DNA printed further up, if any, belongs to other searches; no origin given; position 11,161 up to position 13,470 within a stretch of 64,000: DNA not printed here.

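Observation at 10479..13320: Split bacterial NLR: PNP-fold nucleosidase effector gene followed by a STAND-HEAT NTPase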

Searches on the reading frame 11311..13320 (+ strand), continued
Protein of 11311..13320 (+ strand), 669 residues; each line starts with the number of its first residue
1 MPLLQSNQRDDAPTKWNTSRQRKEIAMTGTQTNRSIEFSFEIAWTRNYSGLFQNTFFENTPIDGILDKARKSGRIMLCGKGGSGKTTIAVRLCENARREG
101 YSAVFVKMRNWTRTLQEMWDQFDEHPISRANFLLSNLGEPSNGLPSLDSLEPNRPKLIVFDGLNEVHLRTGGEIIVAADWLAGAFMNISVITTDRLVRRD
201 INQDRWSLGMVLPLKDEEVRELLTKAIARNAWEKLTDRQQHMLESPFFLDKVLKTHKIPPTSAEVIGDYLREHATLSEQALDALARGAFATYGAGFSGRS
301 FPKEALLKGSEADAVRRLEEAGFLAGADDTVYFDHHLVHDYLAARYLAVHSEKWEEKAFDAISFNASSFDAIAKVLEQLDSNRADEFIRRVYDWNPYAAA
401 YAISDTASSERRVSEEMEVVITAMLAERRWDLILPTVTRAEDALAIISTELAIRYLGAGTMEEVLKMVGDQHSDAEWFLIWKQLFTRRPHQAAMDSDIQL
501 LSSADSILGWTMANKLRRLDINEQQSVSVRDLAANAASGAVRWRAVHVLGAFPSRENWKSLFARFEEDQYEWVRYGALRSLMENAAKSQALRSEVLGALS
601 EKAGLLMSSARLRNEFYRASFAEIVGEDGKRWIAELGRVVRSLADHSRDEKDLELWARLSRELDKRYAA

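Call 62: search_solved_structures(query=A3, max_evalue=0.1)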
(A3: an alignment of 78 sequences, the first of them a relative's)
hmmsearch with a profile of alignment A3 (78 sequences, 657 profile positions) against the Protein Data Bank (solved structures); distinct sequences matched with E-value up to 0.1: 93 (the best 60 are shown).
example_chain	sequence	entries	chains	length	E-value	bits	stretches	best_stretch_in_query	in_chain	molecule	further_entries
9sah_A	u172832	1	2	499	7.1e-30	107.2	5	486-568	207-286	E4-NB2 synthetic fusion protein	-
4zv6_A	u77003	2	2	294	6e-20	74.4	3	511-572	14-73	AlphaRep-7 | alpha-Rep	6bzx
6fsq_A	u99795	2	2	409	1.3e-19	73.3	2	510-564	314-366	alphaRep A3_bGFPD | A3_bGFPD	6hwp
6ft5_A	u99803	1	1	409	6e-19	71.1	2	510-575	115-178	alphaRep A3_A3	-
4xl5_C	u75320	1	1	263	2.3e-16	62.6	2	510-571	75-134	bGFP-A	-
6gwc_C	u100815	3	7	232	8.8e-12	47.4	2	510-562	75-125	iE5 ALPHAREP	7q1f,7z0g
7p0h_A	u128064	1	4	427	2.5e-11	45.9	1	510-567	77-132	Helicobacter pylori ComF fused to an artificial alphaREP crystallization helper (named B2)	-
3ltj_A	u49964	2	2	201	4.3e-10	41.9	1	510-575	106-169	AlphaRep-4 | bA3-2: binder of A3 protein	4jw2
3ltm_A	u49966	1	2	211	4.7e-10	41.7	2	510-575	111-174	Alpha-Rep4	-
8aw4_A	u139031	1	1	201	1.5e-09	40.1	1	510-565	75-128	ALPHAREP bB-E3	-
9rhz_A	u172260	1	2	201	3.8e-08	35.4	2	510-569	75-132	ALPHAREP bE5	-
6gx7_E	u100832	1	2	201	4e-08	35.4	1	511-565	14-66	iiiA5 ALPHAREP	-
6gwd_G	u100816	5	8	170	1.9e-07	33.1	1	510-568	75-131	iiH5 ALPHAREP | iih5 Alpha Repeating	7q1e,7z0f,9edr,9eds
8aw4_B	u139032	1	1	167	3.7e-07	32.2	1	512-567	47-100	ALPHAREP bGFPD-YY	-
5dcq_A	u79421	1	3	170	5.9e-07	31.5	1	510-575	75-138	artificial repeat proteins (alphaREP3)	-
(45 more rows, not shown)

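Call 63: predict_structure(alignment_id=A3)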
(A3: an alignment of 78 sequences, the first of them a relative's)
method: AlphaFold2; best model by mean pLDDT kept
length: 643 residues; sequences in the alignment: 78
mean_pLDDT: 92.9   pTM: 0.90
mean pLDDT of the five models: 92.9, 92.7, 92.4, 91.8, 91.1
residues with pLDDT >= 90: 545; 70-90: 84; 50-70: 6; < 50: 8
segments of 3 or more residues with pLDDT < 50: 1-8
pLDDT, mean of each block of 10 residues (from residue 1): 41 95 93 96 96 94 96 96 89 86 95 91 93 94 90 94 95 91 97 95 94 94 95 94 96 97 92 87 94 94 88 96 94 84 90 93 91 90 78 96 96 95 93 97 97 96 95 95 96 97 98 96 98 98 96 98 96 97 94 94 93 96 88 92 88
secondary structure, 60 per line:
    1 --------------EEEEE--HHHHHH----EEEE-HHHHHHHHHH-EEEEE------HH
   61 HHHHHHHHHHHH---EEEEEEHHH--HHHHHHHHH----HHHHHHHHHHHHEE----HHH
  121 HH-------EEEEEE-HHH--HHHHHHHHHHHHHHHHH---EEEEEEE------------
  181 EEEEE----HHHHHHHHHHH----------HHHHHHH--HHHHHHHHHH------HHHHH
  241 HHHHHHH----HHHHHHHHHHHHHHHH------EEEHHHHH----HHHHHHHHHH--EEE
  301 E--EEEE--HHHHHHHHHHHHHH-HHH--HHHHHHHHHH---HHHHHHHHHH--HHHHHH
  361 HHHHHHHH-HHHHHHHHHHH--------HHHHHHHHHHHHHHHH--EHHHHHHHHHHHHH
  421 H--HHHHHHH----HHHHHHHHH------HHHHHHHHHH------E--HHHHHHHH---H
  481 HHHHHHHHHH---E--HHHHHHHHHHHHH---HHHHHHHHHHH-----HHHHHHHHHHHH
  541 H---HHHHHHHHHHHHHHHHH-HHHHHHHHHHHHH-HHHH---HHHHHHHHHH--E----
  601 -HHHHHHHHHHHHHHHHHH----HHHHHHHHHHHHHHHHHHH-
elements in order: E15-19 H22-27 E32-35 H37-46 E48-52 H59-72 E76-81 H87-95 H100-111 H118-122 E130-135 H142-158 E162-168 E181-185 H190-200 H211-217 H220-229 H236-247 H252-267 E274-276 H277-281 H286-295 E298-301 E304-307 H310-323 H330-339 H343-352 H355-368 H370-380 H389-404 H408-421 H424-430 H435-443 H450-459 H469-476 H480-490 H497-509 H513-523 H529-541 H545-561 H563-575 H577-580 H584-593 H602-619 H624-642

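Call 65: search_protein_representatives(alignment_id=A3)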
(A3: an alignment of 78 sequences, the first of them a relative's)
Query: 78 sequences, 657 profile positions. Proteins with E-value up to 0.001 (for the whole library): 9538; up to 1e-10: 1299; up to 1e-30: 620. The best 150 are listed.
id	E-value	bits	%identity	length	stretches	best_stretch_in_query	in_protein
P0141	1.3e-245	833.4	-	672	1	6-656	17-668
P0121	1.6e-242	823.1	-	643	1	19-656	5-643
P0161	1.1e-238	810.4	-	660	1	7-656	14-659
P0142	1.5e-238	810.0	-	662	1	15-656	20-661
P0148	5.6e-233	791.6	-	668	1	6-654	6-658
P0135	7.7e-231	784.5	-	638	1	23-653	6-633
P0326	9.3e-231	784.3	-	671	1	2-655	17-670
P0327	5.0e-230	781.8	-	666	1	19-654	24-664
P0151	1.0e-228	777.5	-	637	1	17-655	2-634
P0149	1.3e-227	773.9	-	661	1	6-654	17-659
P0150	8.1e-227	771.2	-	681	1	12-655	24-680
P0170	1.0e-226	770.9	-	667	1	17-655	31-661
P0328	6.8e-225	764.9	-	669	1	14-655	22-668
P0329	3.9e-222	755.8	-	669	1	6-656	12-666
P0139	1.5e-220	750.5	-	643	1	18-655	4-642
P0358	2.8e-202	690.2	-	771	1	8-651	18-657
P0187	9.5e-156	536.4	-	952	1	36-651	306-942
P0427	1.0e-155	536.3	-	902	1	35-654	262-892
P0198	2.9e-152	524.9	-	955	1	43-652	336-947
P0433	4.5e-151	520.9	-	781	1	46-654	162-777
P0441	1.8e-148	512.3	-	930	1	36-652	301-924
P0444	1.2e-147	509.6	-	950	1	47-652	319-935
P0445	1.6e-147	509.2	-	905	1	49-651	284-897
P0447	1.9e-146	505.7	-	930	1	33-653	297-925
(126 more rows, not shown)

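Call 66: fold_search(model_id=the predicted structure, library=pdb)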
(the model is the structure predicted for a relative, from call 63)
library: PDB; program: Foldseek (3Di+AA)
matches with E <= 10: 1316; with E <= 0.001: 28
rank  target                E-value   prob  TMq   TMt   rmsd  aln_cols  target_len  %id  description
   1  5irm_C                1.7e-08  1.00  0.38  0.33  22.3       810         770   14  Crystal structure of rabbit NOD2 in an ADP-bound state (Crystal form2) (released 2016-06-29)
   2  5irm_A                2.0e-08  1.00  0.39  0.33  21.9       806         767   14  Crystal structure of rabbit NOD2 in an ADP-bound state (Crystal form2) (released 2016-06-29)
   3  5irn                  4.3e-08  1.00  0.40  0.35  20.5       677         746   15  Crystal structure of rabbit NOD2 in an ADP-bound state (Crystal form1) (released 2016-06-29)
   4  8fw2_A                4.5e-08  1.00  0.26  0.19  19.5       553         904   13  Cryo-EM structure of full-length human NLRC4 inflammasome with C11 symmetry (released 2024-01-03)
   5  7wbt_A                7.8e-08  1.00  0.36  0.28  16.2       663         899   12  Crystal structure of bovine NLRP9 (released 2022-04-06)
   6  8fvu_B                1.8e-07  1.00  0.25  0.19  26.4       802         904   10  Cryo-EM structure of human Needle/NAIP/NLRC4 (R288A) (released 2024-01-03)
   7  7wge_A                4.5e-07  1.00  0.33  0.31  20.2       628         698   12  Human NLRP1 complexed with thioredoxin (released 2023-07-05)
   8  7wbu                  1.7e-06  1.00  0.37  0.28  16.0       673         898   12  Cryo-EM structure of bovine NLRP9 (released 2022-04-06)
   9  8dgf_A                5.3e-06  1.00  0.23  0.11  26.6       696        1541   13  Avs4 bound to phage PhiV-1 portal (released 2022-08-03)
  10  8fvu_A                5.6e-06  1.00  0.27  0.15  19.9       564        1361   11  Cryo-EM structure of human Needle/NAIP/NLRC4 (R288A) (released 2024-01-03)
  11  9sfp_J                6.1e-06  1.00  0.30  0.21  20.6       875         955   11  Native cytoplasmic lattices from mouse oocytes (released 2026-03-18)
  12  8ri2                  6.6e-06  1.00  0.39  0.49  10.0       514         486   13  Crystal structure of NLRP3 in complex with inhibitor NP3-562 (released 2024-01-17)
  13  8dgf_B                9.3e-06  1.00  0.23  0.11  25.4       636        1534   13  Avs4 bound to phage PhiV-1 portal (released 2022-08-03)
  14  9hg4                  1.0e-05  1.00  0.35  0.45  10.3       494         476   12  NACHT domain of NLRP3 in complex with DFV890 (released 2025-03-19)
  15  8dgc_B                1.8e-05  1.00  0.19  0.08  29.4       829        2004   12  Avs3 bound to phage PhiV-1 terminase (released 2022-08-03)
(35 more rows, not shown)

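Call 67: search_dna_similar(query=window:11389-13320:+, collection=plasmids, mode=protein, max_rows=15)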
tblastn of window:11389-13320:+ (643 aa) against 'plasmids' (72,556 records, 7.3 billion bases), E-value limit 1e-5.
No match.

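Call 82: search_protein_families(library=padloc, alignment_id=A4, max_evalue=0.00001)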
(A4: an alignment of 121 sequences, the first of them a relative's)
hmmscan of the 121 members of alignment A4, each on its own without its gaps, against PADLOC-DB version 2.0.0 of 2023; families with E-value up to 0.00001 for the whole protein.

A. member 1, L002:11933-12628:- (231 aa): 0 families

B. families by the number of members that match (of 121 scanned): 243 families (the first 25 are shown)
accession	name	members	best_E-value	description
PDLC03279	MTase_II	9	3.6e-37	Type II methyltransferase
PDLC03326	MTase_II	8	6.2e-124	Type II methyltransferase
PDLC03378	MTase_II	8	1.4e-108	Type II methyltransferase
PDLC03234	MTase_II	8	5.9e-89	Type II methyltransferase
PDLC02649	DrmMII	8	4.3e-87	DrmMII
PDLC00033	DruM2|DruM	8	2.8e-78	DNA cytosine methylase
PDLC03237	MTase_II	8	1.1e-67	Type II methyltransferase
PDLC02648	DrmMII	8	3.9e-55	DrmMII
PDLC00026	DruM2|DruM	8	8.3e-55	DNA cytosine methylase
PDLC03272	MTase_II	8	2.3e-53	Type II methyltransferase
PDLC00027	DruM2|DruM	8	1.2e-48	DNA cytosine methylase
PDLC00031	DruM2|DruM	8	3.6e-46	DNA cytosine methylase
PDLC02650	DrmMII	8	5.6e-45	DrmMII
PDLC03307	MTase_II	8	5.3e-42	Type II methyltransferase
PDLC00030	DruM2|DruM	8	8.5e-40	DNA cytosine methylase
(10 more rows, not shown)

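Call 93: search_protein_families(library=pfam, proteins=[P0198, P0427, P0433, P0441, P0444, P0445, P0447, P0358], max_evalue=0.001)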
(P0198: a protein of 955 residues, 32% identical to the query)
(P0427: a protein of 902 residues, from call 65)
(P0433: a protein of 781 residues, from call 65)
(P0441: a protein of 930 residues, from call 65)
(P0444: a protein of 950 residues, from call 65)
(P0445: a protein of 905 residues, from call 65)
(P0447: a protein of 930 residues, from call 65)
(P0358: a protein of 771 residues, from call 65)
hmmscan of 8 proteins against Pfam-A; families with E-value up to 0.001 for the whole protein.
P0198 (955 aa): 4 families
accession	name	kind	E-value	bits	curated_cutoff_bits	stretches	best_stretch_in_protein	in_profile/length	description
PF01048.26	PNP_UDP_1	-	8e-17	61.9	25.1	1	39-293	2-232/233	Phosphorylase superfamily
PF24883.2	NPHP3_N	-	0.00011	22.9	24.8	0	415-473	110-164/164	Nephrocystin 3, N-terminal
PF20720.3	nSTAND3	-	0.00018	21.7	27.2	1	345-397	9-62/155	Novel STAND NTPase 3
PF13646.12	HEAT_2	-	0.00037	21.1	27.7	0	823-869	13-58/88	HEAT repeats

P0427 (902 aa): 0 families

P0433 (781 aa): 2 families
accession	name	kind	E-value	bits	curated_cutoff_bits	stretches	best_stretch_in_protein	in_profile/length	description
PF05729.18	NACHT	-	1.6e-06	28.5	26.7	1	178-329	2-161/167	NACHT domain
PF13646.12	HEAT_2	-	2.2e-05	25.1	27.7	1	651-705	13-66/88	HEAT repeats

P0441 (930 aa): 2 families
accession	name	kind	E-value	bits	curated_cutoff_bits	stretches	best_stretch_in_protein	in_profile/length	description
PF01048.26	PNP_UDP_1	-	6.4e-14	52.4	25.1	1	12-251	2-221/233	Phosphorylase superfamily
PF13646.12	HEAT_2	-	1.1e-06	29.2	27.7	1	800-843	44-87/88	HEAT repeats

P0444 (950 aa): 7 families
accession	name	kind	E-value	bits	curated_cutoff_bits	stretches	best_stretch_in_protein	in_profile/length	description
PF01048.26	PNP_UDP_1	-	1.9e-13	50.8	25.1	1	18-269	2-230/233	Phosphorylase superfamily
PF13191.12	AAA_16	-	4.1e-06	27.8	32.6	1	326-462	16-142/167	AAA ATPase domain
PF25199.1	nSTAND_NTPase5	-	5.2e-06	26.8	34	1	327-397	36-108/145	Novel STAND NTPase 5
PF13646.12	HEAT_2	-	8.3e-06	26.4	27.7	1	798-854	31-87/88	HEAT repeats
PF20720.3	nSTAND3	-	0.00017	21.8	27.2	1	327-394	12-74/155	Novel STAND NTPase 3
PF24883.2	NPHP3_N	-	0.00019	22.1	24.8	0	331-366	21-56/164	Nephrocystin 3, N-terminal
PF05729.18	NACHT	-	0.00074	19.8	26.7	0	333-485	1-157/167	NACHT domain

P0445 (905 aa): 2 families
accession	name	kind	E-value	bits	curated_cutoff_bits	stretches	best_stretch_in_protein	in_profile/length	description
PF01048.26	PNP_UDP_1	-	2.2e-16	60.4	25.1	1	29-232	41-227/233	Phosphorylase superfamily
PF13646.12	HEAT_2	-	6.1e-05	23.7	27.7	1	774-818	15-58/88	HEAT repeats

P0447 (930 aa): 2 families
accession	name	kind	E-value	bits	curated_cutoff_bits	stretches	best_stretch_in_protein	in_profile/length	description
PF01048.26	PNP_UDP_1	-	1e-21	77.9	25.1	1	13-264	2-232/233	Phosphorylase superfamily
PF13646.12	HEAT_2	-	0.00019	22.1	27.7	1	798-844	11-57/88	HEAT repeats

P0358 (771 aa): 2 families
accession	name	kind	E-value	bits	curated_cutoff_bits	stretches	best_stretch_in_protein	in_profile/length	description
PF13646.12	HEAT_2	-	0.00025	21.7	27.7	0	517-573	31-87/88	HEAT repeats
PF10236.15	DAP3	-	0.0006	19.6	23.1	0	69-111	23-66/311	Mitochondrial ribosomal death-associated protein 3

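Call 94: find_encoding_contigs(protein=P0198, flank=5000, max_places=2)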
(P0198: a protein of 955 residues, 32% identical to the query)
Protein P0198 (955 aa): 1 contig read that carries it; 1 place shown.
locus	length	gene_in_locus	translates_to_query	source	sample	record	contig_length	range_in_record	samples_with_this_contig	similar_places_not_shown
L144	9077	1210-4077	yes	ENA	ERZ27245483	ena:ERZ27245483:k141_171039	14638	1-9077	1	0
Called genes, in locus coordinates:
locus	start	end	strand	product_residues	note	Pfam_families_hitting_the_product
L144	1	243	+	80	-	?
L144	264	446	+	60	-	-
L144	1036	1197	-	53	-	-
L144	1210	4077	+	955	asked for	PF01048:PNP_UDP_1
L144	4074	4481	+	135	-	PF00383:dCMP_cyt_deam_1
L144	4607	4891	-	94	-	PF21473:OB_Ssb-like, PF01336:tRNA_anti-codon (faint)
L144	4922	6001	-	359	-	PF00145:DNA_methylase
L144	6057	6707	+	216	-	PF00730:HhH-GPD, PF00633:HHH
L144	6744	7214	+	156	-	PF00145:DNA_methylase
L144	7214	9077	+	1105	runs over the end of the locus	PF00270:DEAD (weak), PF00271:Helicase_C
